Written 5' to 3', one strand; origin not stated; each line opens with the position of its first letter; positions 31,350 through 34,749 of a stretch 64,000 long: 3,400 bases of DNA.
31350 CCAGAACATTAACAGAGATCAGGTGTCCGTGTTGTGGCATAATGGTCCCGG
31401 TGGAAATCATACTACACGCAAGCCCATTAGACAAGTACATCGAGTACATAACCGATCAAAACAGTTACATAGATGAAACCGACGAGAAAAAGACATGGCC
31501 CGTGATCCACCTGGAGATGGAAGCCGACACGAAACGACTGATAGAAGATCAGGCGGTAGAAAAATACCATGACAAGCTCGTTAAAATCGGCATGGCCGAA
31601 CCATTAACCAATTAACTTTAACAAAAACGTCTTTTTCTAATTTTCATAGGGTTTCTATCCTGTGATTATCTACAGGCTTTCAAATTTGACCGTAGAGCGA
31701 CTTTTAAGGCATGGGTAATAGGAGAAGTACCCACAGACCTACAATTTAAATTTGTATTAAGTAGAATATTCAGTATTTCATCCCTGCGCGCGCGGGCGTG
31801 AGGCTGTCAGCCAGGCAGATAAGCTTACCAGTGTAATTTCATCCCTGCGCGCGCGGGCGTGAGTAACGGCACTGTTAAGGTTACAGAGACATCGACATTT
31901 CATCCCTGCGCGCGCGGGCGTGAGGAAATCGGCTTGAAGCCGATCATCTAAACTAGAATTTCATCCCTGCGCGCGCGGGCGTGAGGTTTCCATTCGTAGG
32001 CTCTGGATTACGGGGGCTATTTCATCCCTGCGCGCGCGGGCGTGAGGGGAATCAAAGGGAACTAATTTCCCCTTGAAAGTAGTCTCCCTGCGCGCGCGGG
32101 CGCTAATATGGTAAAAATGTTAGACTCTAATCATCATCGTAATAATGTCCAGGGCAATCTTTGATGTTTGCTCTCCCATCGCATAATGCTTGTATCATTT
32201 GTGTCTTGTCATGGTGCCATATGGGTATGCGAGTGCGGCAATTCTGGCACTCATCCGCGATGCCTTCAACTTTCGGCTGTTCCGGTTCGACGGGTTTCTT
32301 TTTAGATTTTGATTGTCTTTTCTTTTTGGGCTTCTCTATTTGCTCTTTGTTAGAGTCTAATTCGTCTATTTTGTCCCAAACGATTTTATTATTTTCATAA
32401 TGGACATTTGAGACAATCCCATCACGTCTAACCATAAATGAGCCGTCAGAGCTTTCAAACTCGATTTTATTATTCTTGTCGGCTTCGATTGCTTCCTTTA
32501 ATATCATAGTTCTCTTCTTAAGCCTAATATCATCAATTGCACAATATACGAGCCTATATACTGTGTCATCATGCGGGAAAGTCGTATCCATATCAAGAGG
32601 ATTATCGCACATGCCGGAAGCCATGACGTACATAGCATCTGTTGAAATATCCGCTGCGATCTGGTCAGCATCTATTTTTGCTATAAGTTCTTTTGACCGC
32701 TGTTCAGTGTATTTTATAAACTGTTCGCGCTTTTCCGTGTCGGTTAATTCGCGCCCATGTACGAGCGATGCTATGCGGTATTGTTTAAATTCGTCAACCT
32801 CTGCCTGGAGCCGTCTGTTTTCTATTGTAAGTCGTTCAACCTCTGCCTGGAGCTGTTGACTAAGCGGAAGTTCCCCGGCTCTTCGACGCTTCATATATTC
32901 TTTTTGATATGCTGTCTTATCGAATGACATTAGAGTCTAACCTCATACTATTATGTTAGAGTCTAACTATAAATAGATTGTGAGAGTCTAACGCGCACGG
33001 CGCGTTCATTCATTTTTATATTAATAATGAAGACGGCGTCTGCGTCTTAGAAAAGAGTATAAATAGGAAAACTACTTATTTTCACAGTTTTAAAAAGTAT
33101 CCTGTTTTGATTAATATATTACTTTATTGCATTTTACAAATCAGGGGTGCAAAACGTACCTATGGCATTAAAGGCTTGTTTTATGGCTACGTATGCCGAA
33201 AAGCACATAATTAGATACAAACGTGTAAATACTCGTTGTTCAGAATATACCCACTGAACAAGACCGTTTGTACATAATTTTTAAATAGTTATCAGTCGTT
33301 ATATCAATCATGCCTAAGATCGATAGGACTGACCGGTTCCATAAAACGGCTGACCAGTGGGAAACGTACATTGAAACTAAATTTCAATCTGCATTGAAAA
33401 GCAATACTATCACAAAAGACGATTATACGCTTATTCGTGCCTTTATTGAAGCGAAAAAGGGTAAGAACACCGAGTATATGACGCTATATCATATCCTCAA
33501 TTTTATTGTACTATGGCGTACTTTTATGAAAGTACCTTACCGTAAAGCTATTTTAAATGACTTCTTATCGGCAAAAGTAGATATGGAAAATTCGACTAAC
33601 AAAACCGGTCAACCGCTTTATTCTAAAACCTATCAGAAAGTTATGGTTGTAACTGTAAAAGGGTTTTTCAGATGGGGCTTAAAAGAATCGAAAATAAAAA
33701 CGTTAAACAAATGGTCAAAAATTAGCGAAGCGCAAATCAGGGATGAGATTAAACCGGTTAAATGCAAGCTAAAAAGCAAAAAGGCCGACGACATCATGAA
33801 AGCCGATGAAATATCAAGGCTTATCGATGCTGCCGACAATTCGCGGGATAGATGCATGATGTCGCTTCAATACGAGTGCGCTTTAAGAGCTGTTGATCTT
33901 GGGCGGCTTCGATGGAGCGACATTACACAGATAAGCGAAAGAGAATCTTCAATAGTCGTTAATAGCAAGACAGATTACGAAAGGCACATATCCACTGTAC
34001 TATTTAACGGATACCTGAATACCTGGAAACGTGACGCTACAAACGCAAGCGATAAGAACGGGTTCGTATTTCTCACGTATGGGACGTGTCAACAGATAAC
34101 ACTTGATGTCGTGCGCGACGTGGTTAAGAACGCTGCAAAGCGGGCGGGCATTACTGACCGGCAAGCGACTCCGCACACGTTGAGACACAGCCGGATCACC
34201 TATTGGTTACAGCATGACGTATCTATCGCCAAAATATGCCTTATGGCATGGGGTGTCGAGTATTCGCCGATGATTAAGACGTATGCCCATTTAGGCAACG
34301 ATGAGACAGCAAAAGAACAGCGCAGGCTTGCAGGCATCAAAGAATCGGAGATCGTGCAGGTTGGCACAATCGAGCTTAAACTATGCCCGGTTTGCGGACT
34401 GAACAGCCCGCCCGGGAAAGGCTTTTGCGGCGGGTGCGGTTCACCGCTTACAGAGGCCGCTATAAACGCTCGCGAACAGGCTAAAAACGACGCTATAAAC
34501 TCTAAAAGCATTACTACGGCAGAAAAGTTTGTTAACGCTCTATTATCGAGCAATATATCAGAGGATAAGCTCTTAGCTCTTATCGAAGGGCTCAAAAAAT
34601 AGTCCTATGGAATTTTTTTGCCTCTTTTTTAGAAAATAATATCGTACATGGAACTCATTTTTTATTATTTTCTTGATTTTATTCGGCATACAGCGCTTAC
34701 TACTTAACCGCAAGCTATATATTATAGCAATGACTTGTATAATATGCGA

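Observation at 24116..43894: B1/B2: near-identical termini around a swapped beta-propeller core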

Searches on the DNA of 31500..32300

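Call 68: search_rna_families(source=window, start=31500, end=32300, threshold=evalue, max_evalue=1)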
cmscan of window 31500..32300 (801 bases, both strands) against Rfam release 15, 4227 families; matches with E-value up to 1: 1.
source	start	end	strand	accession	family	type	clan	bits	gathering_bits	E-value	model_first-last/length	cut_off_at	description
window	31614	31676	+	RF03117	bCoV-5UTR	Cis-reg;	CL00116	14.8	111.6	0.21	71-131/307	no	Betacoronavirus 5'UTR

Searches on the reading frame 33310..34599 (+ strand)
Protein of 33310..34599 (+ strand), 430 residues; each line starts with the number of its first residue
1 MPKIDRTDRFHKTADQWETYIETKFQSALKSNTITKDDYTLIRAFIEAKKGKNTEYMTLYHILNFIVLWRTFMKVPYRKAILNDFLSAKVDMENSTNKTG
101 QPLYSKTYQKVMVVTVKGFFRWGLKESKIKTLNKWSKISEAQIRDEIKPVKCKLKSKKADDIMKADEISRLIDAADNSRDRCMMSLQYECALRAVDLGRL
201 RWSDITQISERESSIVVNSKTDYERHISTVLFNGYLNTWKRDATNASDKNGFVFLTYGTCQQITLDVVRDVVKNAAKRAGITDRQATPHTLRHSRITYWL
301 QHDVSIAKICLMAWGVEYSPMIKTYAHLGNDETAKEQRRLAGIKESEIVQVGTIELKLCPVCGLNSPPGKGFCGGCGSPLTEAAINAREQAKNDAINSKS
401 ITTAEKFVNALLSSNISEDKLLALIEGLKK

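Call 9: search_protein_families(library=pfam, proteins=[window:33310-34599:+], max_evalue=0.01)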
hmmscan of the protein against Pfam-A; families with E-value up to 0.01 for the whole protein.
window:33310-34599:+ (430 aa): 2 families
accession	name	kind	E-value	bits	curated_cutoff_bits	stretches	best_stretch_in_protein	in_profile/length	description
PF00589.27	Phage_integrase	-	1.5e-18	67.6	27.1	1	163-328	3-168/172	Phage integrase family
PF12773.13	DZR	-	0.004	17.7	27.3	1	359-381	1-23/45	Double zinc ribbon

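Call 58: search_protein_families(library=phrogs, proteins=[window:33310-34599:+], max_evalue=0.01)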
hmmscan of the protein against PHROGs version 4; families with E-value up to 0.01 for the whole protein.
window:33310-34599:+ (430 aa): 4 families
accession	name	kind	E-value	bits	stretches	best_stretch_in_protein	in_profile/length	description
phrog_1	-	integration and excision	2e-21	77.9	1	14-309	148-416/611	integrase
phrog_216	-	integration and excision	1.3e-19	71.4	1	129-312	22-209/301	integrase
phrog_35951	-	unknown function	0.00055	21.4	1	272-335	9-69/97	-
phrog_7685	-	integration and excision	0.0012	19.4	1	218-338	123-233/240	integrase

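Call 100: search_protein_families(library=ncbifam, proteins=[window:33310-34599:+], max_evalue=0.001)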
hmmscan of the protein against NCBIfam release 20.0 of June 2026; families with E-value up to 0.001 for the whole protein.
window:33310-34599:+ (430 aa): 6 families
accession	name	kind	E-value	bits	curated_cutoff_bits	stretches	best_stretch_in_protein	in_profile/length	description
NF040815.2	recomb_XerA_Arch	equivalog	6.3e-21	75.1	220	1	43-309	25-236/263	site-specific tyrosine recombinase/integron integrase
TIGR02224.1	recomb_XerC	equivalog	1.4e-18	67.3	335.15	1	105-306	62-256/295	tyrosine recombinase XerC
NF001399.0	PRK00283.1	subfamily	4.7e-16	58.9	279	1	98-303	62-259/300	tyrosine recombinase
TIGR02225.1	recomb_XerD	equivalog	1e-15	57.8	329.6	1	104-309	58-256/290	site-specific tyrosine recombinase XerD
TIGR02249.1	integrase_gron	subfamily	1.8e-09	37.4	265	1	266-308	240-281/315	integron integrase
NF002331.0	PRK01287.1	subfamily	8.1e-07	28.3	371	1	25-302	17-287/365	site-specific tyrosine recombinase XerC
